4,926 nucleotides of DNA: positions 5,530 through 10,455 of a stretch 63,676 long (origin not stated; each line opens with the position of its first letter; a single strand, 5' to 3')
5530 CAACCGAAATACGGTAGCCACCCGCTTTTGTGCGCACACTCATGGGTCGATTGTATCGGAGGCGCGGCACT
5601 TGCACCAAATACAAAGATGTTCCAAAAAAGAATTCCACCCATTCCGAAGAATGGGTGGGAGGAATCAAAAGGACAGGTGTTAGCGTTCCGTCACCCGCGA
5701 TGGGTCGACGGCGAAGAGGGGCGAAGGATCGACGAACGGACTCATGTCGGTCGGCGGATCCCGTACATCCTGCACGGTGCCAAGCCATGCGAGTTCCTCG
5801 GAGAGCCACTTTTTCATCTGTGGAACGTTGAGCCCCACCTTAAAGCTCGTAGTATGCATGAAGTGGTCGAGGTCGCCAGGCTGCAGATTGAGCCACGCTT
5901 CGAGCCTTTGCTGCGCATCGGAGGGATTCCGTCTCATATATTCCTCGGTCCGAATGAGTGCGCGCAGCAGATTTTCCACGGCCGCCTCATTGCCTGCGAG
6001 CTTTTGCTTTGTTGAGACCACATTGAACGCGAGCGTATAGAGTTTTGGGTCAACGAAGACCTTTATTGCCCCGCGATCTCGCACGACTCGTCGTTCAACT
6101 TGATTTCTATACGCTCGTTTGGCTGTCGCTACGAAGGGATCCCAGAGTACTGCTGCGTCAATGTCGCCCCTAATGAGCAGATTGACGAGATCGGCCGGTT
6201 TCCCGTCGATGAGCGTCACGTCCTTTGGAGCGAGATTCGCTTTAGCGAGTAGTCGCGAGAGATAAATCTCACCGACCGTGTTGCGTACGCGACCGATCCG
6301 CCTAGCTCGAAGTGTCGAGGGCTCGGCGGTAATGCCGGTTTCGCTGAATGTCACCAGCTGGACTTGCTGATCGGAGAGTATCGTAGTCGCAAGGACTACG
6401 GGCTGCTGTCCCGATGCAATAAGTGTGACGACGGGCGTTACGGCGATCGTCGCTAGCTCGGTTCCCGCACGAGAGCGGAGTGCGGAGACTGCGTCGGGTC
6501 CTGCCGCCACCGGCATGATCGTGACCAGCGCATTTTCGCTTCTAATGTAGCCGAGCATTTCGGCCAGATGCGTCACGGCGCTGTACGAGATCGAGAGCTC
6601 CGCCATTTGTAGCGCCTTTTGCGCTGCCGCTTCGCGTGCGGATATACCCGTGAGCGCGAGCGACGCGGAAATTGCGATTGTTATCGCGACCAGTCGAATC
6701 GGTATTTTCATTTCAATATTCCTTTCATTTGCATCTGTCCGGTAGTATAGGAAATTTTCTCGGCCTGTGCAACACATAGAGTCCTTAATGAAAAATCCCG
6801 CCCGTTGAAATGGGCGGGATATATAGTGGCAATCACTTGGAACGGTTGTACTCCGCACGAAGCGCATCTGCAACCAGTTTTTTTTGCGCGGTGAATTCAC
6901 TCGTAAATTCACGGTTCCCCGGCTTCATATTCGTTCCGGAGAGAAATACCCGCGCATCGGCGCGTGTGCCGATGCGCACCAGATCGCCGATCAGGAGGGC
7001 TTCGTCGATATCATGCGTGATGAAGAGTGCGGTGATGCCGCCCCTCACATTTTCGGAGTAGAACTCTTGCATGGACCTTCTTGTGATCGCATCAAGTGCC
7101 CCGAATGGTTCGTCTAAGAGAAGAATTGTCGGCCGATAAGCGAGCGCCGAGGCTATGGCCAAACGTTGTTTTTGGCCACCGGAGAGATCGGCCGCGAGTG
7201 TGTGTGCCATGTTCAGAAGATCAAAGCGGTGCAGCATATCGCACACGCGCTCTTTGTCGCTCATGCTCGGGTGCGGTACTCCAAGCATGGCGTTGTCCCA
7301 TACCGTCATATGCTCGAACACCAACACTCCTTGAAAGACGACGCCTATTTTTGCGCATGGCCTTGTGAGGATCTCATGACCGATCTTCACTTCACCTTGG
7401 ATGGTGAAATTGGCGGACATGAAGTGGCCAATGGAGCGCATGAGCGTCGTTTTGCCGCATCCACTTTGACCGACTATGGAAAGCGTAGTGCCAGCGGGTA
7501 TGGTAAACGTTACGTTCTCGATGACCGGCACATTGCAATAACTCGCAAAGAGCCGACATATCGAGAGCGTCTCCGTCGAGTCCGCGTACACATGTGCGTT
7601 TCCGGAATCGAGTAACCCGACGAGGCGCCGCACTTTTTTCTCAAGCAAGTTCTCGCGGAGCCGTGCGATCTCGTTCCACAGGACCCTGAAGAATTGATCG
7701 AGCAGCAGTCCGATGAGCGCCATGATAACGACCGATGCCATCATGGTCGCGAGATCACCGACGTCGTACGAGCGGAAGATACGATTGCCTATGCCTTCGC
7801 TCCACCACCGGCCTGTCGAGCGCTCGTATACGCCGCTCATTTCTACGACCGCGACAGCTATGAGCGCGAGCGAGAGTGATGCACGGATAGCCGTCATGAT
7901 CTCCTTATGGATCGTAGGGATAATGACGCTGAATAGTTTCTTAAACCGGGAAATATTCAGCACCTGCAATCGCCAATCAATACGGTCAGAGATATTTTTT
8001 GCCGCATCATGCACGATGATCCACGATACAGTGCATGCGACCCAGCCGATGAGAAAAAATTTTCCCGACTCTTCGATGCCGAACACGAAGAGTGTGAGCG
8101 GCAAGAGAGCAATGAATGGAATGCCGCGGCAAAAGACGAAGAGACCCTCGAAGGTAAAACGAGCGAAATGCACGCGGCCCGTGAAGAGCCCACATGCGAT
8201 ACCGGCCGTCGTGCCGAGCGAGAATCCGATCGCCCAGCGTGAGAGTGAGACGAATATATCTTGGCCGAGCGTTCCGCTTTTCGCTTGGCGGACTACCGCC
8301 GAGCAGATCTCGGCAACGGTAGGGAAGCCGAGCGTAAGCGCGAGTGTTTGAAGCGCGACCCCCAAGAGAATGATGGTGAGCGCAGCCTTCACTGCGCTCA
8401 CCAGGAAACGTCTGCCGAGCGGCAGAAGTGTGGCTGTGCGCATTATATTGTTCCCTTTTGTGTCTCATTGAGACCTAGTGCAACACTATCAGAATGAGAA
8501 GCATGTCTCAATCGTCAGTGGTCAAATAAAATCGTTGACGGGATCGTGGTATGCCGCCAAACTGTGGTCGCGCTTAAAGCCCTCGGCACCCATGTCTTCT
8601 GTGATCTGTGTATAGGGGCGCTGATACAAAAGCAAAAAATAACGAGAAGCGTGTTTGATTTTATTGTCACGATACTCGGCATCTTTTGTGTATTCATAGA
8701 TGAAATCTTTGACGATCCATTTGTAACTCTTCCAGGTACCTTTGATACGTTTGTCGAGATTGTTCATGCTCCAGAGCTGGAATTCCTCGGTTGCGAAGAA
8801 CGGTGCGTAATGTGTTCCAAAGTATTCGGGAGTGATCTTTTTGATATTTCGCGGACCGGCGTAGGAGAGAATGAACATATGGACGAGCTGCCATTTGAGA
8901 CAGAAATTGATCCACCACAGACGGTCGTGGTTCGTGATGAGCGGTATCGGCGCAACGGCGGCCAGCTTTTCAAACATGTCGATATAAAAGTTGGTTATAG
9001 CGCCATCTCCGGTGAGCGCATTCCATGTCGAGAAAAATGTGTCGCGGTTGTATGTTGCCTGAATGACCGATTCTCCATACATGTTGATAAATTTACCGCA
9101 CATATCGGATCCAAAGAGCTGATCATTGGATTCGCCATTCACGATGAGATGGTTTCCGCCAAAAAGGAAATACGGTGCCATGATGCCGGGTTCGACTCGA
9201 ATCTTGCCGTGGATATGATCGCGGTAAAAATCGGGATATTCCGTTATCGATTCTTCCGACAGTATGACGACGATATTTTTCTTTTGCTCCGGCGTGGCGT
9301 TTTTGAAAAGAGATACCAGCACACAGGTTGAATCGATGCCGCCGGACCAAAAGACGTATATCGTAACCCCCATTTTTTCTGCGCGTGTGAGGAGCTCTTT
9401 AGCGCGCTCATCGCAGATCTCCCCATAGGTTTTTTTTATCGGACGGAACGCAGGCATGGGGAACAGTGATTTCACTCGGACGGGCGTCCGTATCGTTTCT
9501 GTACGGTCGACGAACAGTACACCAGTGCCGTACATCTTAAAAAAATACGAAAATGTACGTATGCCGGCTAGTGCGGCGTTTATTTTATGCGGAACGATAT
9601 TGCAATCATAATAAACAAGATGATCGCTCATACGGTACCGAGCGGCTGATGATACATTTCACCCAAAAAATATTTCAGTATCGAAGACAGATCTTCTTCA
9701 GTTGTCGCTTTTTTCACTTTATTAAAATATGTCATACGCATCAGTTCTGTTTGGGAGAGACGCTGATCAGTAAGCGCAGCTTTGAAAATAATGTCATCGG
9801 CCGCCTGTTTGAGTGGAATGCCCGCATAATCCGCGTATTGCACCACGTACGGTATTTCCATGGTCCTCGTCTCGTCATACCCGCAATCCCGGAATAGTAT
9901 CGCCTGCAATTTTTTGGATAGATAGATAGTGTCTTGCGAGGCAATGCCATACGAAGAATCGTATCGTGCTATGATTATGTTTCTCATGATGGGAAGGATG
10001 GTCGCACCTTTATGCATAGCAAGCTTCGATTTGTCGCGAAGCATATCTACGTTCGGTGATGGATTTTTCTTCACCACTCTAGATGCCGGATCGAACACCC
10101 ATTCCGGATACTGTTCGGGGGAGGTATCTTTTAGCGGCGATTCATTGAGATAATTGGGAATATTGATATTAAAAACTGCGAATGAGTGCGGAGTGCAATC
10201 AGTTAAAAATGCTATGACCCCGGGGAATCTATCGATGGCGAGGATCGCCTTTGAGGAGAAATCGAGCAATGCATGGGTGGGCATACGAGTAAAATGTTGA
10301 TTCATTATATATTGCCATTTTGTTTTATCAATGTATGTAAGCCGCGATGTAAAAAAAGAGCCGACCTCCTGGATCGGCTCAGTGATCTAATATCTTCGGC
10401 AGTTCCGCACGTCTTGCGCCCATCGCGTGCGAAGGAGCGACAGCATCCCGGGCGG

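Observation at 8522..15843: Non-canonical TOMM-type RiPP cluster: YcaO + SagB dehydrogenase + two PaaK-like ligases facing a Cys-rich repeat precursor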

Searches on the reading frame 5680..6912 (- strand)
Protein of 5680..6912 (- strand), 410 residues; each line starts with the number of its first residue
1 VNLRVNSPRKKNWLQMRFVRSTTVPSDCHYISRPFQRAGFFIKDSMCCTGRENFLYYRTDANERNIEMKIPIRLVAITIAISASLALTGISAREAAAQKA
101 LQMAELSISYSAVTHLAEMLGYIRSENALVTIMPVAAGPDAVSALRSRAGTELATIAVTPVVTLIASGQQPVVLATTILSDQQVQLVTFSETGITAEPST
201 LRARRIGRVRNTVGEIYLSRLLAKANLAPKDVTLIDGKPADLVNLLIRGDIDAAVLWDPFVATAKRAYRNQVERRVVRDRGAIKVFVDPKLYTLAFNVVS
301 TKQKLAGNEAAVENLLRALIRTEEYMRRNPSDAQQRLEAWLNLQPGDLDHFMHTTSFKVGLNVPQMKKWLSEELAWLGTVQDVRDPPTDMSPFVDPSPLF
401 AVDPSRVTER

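Call 52: search_protein_families(library=pfam, proteins=[window:5680-6912:-], max_evalue=0.001)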
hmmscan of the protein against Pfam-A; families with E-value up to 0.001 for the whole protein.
window:5680-6912:- (410 aa): 2 families
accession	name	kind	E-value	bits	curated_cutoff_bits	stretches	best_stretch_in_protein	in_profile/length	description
PF09084.16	NMT1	-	9.3e-14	52.3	20.5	1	115-333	8-216/216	NMT1/THI5 like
PF13379.11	NMT1_2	-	2e-05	25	24.7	1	117-264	24-186/252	NMT1-like family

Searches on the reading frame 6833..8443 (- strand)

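Call 3: search_protein_families(library=pfam, proteins=[window:6833-8443:-], max_evalue=0.01)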
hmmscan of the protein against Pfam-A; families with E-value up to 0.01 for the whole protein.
window:6833-8443:- (536 aa): 5 families
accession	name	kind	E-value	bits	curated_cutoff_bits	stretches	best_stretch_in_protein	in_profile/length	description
PF00005.33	ABC_tran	-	3.6e-29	102.6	25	1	309-447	2-136/137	ABC transporter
PF00528.27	BPD_transp_1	-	4.4e-08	33.5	26.4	1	81-255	1-178/184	Binding-protein-dependent transport system inner membrane component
PF13304.12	AAA_21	-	4.5e-05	24.1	27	0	417-478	235-299/304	AAA domain, putative AbiEii toxin, Type IV TA system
PF02463.25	SMC_N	-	0.00032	20.6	40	0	320-344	26-50/220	RecF/RecN/SMC N terminal domain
PF00004.35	AAA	-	0.0087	17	21.2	0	323-347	3-27/131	ATPase family associated with various cellular activities (AAA)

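Call 4: search_protein_families(library=ncbifam, proteins=[window:6833-8443:-], max_evalue=0.01)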
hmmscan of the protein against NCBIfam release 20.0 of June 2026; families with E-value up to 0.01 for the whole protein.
window:6833-8443:- (536 aa): 191 families (the best 25 are shown)
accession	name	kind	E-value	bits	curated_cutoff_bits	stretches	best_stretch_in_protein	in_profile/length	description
NF008421.0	PRK11248.1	equivalog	3.1e-40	138.3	357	1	293-490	2-201/255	taurine ABC transporter ATP-binding subunit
NF006987.0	PRK09452.1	equivalog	5e-39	134.1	482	1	291-489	16-218/378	spermidine/putrescine ABC transporter ATP-binding protein PotA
TIGR03258.1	PhnT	equivalog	9.7e-39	133.4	499.15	1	288-506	4-225/359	2-aminoethylphosphonate ABC transport system ATP-binding subunit PhnT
TIGR03265.1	PhnT2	equivalog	1.5e-38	132.9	457.7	1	291-491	3-207/353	putative 2-aminoethylphosphonate ABC transporter ATP-binding protein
TIGR01186.1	proV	subfamily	2.5e-38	132.1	326.6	1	308-491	9-202/363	betaine/proline/choline family ABC transporter ATP-binding protein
TIGR01184.1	ntrCD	subfamily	1.2e-37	129.7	291.8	1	308-492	1-188/230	nitrate ABC transporter ATP-binding protein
NF043075.1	MMSYN1_0197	equivalog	5.9e-37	127.4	550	1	295-496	5-210/341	spermidine/putrescine ABC transporter ATP-binding protein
TIGR00968.1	3a0106s01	subfamily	6.1e-37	127.4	342.75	1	300-490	8-202/237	sulfate ABC transporter ATP-binding protein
NF008420.0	PRK11247.1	equivalog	1.7e-36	125.7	395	1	294-489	14-204/257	aliphatic sulfonates ABC transporter ATP-binding protein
TIGR01187.1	potA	subfamily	2.5e-36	125.4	355.6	1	323-491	1-173/325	polyamine ABC transporter ATP-binding protein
NF008105.0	PRK10851.1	equivalog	5.2e-35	120.8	502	1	295-491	5-209/362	sulfate/thiosulfate ABC transporter ATP-binding protein CysA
NF008513.0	PRK11432.1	equivalog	5.5e-35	120.9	496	1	299-495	13-213/351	ferric ABC transporter ATP-binding protein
NF040729.1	ABC_ATP_SaoA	equivalog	6.4e-35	120.7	360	1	306-500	19-214/248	ABC transporter ATP-binding protein SaoA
NF008621.0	PRK11607.1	equivalog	1.2e-32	113.2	613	1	290-494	17-225/377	putrescine ABC transporter ATP-binding subunit PotG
TIGR00972.1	3a0107s01c2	equivalog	9e-32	110.4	343.2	1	295-489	4-213/248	phosphate ABC transporter ATP-binding protein PstB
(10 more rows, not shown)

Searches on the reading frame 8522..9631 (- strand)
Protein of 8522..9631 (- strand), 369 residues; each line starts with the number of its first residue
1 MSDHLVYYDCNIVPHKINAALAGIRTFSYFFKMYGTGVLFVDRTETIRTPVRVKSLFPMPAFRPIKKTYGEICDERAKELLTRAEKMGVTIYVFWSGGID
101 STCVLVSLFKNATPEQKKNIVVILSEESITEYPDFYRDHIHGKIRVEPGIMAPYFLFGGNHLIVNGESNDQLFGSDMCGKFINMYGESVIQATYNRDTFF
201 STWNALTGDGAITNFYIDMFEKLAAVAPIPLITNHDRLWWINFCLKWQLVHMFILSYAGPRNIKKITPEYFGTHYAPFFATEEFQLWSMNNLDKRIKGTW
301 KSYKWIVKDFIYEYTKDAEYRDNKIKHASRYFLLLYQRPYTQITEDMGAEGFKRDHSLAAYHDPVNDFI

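Call 3: search_protein_families(library=pfam, proteins=[window:8522-9631:-], max_evalue=0.01)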
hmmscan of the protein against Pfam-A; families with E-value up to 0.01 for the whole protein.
window:8522-9631:- (369 aa): 1 family
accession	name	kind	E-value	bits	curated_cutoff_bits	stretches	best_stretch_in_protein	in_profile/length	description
PF05704.18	Caps_synth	-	0.0027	17.6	24.5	1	65-136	25-96/278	Capsular polysaccharide synthesis protein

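Call 4: search_protein_families(library=ncbifam, proteins=[window:8522-9631:-], max_evalue=0.01)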
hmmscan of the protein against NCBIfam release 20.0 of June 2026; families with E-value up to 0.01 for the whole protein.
window:8522-9631:- (369 aa): 0 families

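Call 42: search_solved_structures(query=A3, max_evalue=1)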
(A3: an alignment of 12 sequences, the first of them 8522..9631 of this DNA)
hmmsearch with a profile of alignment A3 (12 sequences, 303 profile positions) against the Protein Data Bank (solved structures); distinct sequences matched with E-value up to 1: 18.
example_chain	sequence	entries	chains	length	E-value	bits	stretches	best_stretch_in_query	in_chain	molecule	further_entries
8cnz_A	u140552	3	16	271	0.002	21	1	53-129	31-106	NAD_synthase domain-containing protein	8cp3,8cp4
1wy5_A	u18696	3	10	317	0.0071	19.2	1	54-153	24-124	Hypothetical UPF0072 protein AQ_1887 | tRNA(Ile)-lysidine synthase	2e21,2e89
1ni5_A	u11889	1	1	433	0.01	18.7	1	53-118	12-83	Putative cell cycle protein mesJ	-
5udq_A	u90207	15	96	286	0.017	18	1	55-159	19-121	Lactate racemization operon protein LarE | ATP-utilizing enzyme of the PP-loopsuperfamily | Pyridinium-3,5-biscarboxylic acid mononucleotide sulfurtransferase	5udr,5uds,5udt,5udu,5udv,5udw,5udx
6b2o_A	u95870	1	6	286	0.017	18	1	55-159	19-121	ATP-utilizing enzyme of the PP-loopsuperfamily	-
6scy_A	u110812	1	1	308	0.03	17.2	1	47-131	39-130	[4Fe-4S]-dependent U34-ARNt thiolase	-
6scy_B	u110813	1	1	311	0.03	17.1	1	47-131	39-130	[4Fe-4S]-dependent U34-ARNt thiolase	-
3a2k_A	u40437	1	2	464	0.036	16.9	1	56-148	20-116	tRNA(Ile)-lysidine synthase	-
1a4v_A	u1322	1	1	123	0.062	16.1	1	63-130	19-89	ALPHA-LACTALBUMIN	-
3b0o_A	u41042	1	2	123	0.062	16.1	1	63-130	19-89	Alpha-lactalbumin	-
3p52_A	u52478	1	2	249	0.062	16.1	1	44-124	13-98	NH(3)-dependent NAD(+) synthetase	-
4l41_A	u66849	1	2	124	0.063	16.1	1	63-130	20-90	Alpha-lactalbumin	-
3b0i_A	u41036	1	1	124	0.063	16.1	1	63-130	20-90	Alpha-lactalbumin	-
1b9o_A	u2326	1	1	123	0.064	16.1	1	63-130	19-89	PROTEIN (ALPHA-LACTALBUMIN)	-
2vxo_A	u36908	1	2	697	0.11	15.3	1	46-95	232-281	GMP SYNTHASE [GLUTAMINE-HYDROLYZING]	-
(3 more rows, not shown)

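Call 43: search_protein_families(library=ncbifam, alignment_id=A3, max_evalue=0.1)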
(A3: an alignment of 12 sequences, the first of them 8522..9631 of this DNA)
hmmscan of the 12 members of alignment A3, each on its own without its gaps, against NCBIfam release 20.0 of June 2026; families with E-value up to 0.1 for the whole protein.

A. member 1, window:8522-9631:- (369 aa): 1 family
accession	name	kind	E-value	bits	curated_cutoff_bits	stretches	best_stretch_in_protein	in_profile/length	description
NF006351.0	PRK08576.1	equivalog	0.023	13.3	290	1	66-106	214-252/436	hypothetical protein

B. families by the number of members that match (of 12 scanned): 17 families
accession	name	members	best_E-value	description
TIGR00268.2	TIGR00268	5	0.019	ATP-dependent sacrificial sulfur transferase LarE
TIGR00364.1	TIGR00364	3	0.0016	7-cyano-7-deazaguanine synthase QueC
NF010587.0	PRK13980.1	2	4.1e-06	NAD+ synthase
TIGR02432.1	lysidine_TilS_N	2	0.00053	tRNA lysidine(34) synthetase TilS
TIGR01536.1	asn_synth_AEB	2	0.0014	asparagine synthase (glutamine-hydrolyzing)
NF033561.1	macrolact_Ik_Al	2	0.057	albusnodin/ikarugamycin family macrolactam cyclase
TIGR00552.1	nadE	1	3.1e-05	NAD(+) synthase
NF001138.1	PRK00143.1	1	0.00062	tRNA 2-thiouridine(34) synthase MnmA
TIGR01544.1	HAD-SF-IE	1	0.01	HAD-IE family hydrolase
NF006351.0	PRK08576.1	1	0.023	hypothetical protein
NF005316.0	PRK06850.1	1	0.028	hypothetical protein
NF010392.0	PRK13820.1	1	0.034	argininosuccinate synthase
NF011259.0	PRK14665.1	1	0.048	tRNA 2-thiouridine(34) synthase MnmA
NF038212.1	argG_rel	1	0.058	argininosuccinate synthase-related protein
NF002048.0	PRK00876.1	1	0.092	NAD(+) synthase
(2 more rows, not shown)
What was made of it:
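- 8522..9631 (-): 369-aa protein of the PP-loop (SGGIDS) ATP-pyrophosphatase superfamily, specific function unknown. There are weak profile matches to NAD synthase, TilS, LarE and QueC (calls 42, 43).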

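Call 81: search_protein_families(library=phrogs, proteins=[window:8522-9631:-], max_evalue=0.01)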
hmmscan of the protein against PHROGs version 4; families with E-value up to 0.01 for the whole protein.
window:8522-9631:- (369 aa): 1 family
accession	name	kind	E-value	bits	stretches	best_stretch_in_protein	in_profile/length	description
phrog_1550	-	moron, auxiliary metabolic gene and host takeover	0.0084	15.9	0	83-109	140-166/418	QueC-like queuosine biosynthesis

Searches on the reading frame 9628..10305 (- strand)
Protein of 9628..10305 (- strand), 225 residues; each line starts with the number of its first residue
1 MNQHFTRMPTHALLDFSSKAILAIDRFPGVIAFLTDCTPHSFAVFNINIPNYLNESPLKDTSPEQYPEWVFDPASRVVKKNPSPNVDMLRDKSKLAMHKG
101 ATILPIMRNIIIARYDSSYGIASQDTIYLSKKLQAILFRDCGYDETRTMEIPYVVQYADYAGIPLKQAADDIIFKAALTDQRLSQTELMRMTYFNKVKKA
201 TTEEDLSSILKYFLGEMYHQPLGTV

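Call 3: search_protein_families(library=pfam, proteins=[window:9628-10305:-], max_evalue=0.01)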
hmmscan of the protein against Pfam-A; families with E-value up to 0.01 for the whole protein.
window:9628-10305:- (225 aa): 0 families

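Call 4: search_protein_families(library=ncbifam, proteins=[window:9628-10305:-], max_evalue=0.01)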
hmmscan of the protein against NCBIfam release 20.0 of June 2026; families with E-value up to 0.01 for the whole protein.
window:9628-10305:- (225 aa): 0 families

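Call 80: search_solved_structures(query=A5, max_evalue=1)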
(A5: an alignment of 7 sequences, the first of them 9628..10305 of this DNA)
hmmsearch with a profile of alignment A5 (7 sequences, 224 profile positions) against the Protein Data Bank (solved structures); distinct sequences matched with E-value up to 1: 9.
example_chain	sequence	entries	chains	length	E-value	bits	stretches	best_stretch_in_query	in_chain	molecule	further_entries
1gab_A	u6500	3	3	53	0.022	17.2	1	190-216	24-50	PROTEIN PAB | Peptostreptococcal albumin-binding protein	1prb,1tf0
2vdb_B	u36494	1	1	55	0.023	17.2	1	186-216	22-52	PEPTOSTREPTOCOCCAL ALBUMIN-BINDING PROTEIN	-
2m71_A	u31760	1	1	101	0.025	17.1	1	163-216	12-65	Translation initiation factor IF-3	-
9bb1_A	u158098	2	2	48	0.027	16.9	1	194-216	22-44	Peptostreptococcal albumin-binding protein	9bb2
9bb6_A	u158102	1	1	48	0.028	16.9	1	194-216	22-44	Peptostreptococcal albumin-binding protein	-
2j5y_A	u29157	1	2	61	0.029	16.9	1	186-216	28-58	PEPTOSTREPTOCOCCAL ALBUMIN-BINDING PROTEIN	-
9bb3_A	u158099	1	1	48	0.16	14.4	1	194-216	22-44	Peptostreptococcal albumin-binding protein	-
9bb7_A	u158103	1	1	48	0.17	14.3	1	194-216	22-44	Peptostreptococcal albumin-binding protein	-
2gta_A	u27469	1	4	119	0.47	12.9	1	131-195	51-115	Hypothetical protein ypjD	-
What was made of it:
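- Tried and rejected: Pfam and NCBIfam scans of the protein and a PDB-sequence search with its family profile gave no informative hit (calls 3, 4, 80).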

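Call 81: search_protein_families(library=phrogs, proteins=[window:9628-10305:-], max_evalue=0.01)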
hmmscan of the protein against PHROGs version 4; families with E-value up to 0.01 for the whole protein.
window:9628-10305:- (225 aa): 1 family
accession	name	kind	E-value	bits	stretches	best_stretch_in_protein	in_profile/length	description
phrog_8983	-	unknown function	4.8e-05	24.4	1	132-206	81-153/173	-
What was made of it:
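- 9628..10305 (-): 225-aa protein of unknown function. With the next gene it forms a second recurrent accessory pair and has its own promoter-like site. No family hits (calls 3, 4, 80, 81).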
